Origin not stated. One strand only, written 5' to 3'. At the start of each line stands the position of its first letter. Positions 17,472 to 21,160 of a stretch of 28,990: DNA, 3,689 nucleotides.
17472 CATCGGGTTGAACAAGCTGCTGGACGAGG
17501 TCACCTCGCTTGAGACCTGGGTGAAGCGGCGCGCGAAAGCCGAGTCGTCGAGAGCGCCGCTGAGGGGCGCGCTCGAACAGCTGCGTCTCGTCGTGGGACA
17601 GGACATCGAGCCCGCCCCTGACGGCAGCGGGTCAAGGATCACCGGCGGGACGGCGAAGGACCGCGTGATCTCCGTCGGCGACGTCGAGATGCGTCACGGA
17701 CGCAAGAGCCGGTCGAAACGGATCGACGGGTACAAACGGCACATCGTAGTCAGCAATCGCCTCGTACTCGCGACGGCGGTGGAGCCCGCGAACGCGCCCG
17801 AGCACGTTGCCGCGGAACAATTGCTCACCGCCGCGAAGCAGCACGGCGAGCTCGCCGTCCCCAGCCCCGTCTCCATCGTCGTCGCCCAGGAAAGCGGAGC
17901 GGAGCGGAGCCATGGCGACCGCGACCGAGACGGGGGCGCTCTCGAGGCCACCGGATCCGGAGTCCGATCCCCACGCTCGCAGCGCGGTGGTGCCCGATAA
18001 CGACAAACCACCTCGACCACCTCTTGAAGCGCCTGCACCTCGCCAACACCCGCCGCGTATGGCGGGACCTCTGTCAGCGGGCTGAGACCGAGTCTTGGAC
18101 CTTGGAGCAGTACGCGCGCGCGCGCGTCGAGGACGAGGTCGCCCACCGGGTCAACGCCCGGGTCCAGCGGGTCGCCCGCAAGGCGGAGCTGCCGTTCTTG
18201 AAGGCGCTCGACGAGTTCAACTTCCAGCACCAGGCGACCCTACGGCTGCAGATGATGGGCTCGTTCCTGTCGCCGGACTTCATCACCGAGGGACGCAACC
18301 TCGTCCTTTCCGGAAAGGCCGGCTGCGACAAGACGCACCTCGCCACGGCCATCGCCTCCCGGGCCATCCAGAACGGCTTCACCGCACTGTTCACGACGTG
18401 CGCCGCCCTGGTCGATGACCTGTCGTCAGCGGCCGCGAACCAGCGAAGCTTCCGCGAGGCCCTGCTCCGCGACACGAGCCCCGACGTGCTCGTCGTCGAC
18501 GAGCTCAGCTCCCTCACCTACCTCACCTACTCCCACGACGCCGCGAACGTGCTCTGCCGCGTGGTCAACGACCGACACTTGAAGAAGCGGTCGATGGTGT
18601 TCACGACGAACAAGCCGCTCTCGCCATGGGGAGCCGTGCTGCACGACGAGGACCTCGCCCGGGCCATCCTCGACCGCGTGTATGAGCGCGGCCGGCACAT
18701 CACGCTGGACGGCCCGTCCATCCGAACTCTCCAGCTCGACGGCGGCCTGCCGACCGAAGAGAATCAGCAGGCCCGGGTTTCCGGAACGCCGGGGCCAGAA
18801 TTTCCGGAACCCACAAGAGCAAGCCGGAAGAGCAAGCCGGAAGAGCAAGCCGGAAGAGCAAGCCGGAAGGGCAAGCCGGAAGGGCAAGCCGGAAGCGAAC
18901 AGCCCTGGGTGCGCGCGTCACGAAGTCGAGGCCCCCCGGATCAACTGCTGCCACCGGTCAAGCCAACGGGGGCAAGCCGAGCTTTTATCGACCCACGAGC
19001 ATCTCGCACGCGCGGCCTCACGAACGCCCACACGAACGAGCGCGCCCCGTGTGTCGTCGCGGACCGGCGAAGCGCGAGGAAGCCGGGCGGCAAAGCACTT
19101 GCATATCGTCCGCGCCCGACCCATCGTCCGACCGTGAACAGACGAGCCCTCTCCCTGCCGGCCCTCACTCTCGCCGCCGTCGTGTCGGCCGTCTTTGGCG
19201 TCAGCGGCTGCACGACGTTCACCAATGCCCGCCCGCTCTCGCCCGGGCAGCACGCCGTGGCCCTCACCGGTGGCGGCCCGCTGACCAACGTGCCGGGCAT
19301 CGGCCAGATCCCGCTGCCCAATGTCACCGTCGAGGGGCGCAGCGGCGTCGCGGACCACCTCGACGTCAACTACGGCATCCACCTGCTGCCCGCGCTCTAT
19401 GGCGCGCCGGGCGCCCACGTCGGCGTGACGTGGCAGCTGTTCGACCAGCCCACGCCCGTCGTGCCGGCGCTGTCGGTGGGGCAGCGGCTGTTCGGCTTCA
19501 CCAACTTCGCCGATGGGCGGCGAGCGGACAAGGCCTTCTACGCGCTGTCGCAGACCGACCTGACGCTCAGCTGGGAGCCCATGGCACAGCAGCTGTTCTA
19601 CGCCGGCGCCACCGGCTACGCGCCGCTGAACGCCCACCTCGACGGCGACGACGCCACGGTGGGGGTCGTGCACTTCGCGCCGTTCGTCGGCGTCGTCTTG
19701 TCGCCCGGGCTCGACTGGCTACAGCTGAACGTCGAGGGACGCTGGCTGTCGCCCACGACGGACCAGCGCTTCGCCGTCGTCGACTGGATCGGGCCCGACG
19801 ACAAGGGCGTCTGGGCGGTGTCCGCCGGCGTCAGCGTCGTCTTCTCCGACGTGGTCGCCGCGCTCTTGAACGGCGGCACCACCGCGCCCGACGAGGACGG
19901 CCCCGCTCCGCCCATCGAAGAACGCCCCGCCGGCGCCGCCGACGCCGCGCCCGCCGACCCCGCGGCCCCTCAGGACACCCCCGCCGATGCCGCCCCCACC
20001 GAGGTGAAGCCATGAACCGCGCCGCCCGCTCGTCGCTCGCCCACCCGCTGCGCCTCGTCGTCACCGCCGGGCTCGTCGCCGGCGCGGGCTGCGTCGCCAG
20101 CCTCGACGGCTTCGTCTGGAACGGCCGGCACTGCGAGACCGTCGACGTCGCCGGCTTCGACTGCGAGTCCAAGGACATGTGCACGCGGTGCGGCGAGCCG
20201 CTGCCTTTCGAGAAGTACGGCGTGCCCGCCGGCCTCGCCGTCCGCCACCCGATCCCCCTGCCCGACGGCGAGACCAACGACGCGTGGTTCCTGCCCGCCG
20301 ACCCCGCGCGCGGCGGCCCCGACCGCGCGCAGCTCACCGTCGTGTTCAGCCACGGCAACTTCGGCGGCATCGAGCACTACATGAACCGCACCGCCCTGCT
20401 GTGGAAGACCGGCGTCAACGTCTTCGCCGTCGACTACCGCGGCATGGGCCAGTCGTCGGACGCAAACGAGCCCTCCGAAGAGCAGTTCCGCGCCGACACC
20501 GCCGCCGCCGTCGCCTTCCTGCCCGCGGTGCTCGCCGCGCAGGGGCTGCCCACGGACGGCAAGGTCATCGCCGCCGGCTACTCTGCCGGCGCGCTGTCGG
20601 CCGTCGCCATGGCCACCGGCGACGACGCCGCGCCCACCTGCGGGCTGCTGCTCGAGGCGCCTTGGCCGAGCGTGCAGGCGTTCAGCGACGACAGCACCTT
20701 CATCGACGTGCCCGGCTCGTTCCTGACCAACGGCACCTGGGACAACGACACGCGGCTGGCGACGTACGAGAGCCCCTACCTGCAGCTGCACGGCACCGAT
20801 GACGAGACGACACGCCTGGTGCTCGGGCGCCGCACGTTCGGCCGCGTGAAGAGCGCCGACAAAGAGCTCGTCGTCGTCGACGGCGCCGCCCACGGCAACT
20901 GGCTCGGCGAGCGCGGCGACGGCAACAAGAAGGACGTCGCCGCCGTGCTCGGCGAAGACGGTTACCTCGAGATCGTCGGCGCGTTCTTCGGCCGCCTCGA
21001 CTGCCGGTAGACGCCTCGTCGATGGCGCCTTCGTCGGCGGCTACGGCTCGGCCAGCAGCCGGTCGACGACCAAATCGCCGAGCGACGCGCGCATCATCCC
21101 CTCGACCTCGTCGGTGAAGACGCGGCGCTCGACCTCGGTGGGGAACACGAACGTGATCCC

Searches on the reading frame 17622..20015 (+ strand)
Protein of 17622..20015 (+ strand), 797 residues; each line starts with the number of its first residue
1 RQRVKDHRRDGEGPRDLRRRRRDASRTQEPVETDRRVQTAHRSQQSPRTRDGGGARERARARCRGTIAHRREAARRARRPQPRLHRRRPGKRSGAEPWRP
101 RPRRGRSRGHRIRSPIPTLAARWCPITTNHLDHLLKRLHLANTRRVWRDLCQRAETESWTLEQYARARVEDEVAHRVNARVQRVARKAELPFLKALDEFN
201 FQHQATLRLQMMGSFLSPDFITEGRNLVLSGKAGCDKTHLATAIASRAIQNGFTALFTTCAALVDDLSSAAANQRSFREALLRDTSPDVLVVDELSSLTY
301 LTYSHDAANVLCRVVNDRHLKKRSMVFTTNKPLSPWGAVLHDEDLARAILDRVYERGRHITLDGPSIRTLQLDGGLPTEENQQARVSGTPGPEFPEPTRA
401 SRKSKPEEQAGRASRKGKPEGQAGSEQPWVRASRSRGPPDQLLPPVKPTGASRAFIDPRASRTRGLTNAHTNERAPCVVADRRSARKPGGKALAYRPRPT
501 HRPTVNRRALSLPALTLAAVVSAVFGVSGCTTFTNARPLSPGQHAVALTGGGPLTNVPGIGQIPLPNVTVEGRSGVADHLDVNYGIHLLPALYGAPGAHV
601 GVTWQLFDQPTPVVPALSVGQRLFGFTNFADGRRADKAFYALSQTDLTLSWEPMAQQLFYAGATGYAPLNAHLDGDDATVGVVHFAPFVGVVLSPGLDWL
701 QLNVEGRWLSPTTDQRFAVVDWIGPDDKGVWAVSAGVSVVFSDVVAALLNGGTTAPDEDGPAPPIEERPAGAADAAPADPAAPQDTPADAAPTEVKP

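Call 20: search_protein_families(library=pfam, proteins=[window:17622-20015:+], max_evalue=0.01)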
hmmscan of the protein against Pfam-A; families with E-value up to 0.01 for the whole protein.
window:17622-20015:+ (797 aa): 4 families
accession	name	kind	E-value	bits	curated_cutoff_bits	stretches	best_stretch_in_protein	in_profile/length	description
PF01695.23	IstB_IS21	-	8.6e-46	156.8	24.1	1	135-369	3-232/238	IstB-like ATP binding protein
PF00004.35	AAA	-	2.6e-06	28.3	21.2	1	228-335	2-114/131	ATPase family associated with various cellular activities (AAA)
PF00308.24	Bac_DnaA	-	0.0062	17.2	23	0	227-332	37-140/162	Bacterial DnaA ATPAse domain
PF13191.12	AAA_16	-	0.0069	17.3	32.6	0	217-284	17-86/167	AAA ATPase domain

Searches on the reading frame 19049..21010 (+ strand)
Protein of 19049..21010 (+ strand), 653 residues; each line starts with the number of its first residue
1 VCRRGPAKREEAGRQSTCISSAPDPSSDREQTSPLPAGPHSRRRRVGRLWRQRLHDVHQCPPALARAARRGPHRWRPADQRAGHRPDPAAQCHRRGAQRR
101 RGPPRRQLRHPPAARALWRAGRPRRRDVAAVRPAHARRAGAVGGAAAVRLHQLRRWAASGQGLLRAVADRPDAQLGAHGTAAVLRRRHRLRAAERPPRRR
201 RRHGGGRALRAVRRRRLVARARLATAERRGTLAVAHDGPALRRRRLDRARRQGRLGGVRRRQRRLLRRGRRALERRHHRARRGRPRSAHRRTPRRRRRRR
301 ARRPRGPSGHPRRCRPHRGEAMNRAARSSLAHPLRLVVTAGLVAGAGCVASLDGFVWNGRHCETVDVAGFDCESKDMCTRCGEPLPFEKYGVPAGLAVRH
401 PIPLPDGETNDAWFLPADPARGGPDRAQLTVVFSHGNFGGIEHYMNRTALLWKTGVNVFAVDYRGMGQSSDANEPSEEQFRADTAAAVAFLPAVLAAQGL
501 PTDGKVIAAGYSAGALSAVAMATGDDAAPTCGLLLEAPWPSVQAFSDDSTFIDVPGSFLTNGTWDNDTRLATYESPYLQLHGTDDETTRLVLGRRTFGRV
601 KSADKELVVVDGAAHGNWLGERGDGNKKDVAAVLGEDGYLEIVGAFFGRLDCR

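Call 20: search_protein_families(library=pfam, proteins=[window:19049-21010:+], max_evalue=0.01)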
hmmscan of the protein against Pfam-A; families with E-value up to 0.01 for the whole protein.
window:19049-21010:+ (653 aa): 3 families
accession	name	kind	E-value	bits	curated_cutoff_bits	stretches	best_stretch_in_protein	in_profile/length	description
PF12146.15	Hydrolase_4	-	1.1e-14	54.8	27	2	427-543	3-114/239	Serine aminopeptidase, S33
PF00561.26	Abhydrolase_1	-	4.7e-05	23.6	25.8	1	430-522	2-87/245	alpha/beta hydrolase fold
PF00326.27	Peptidase_S9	-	0.0061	16.5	22.6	0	443-601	2-171/213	Prolyl oligopeptidase family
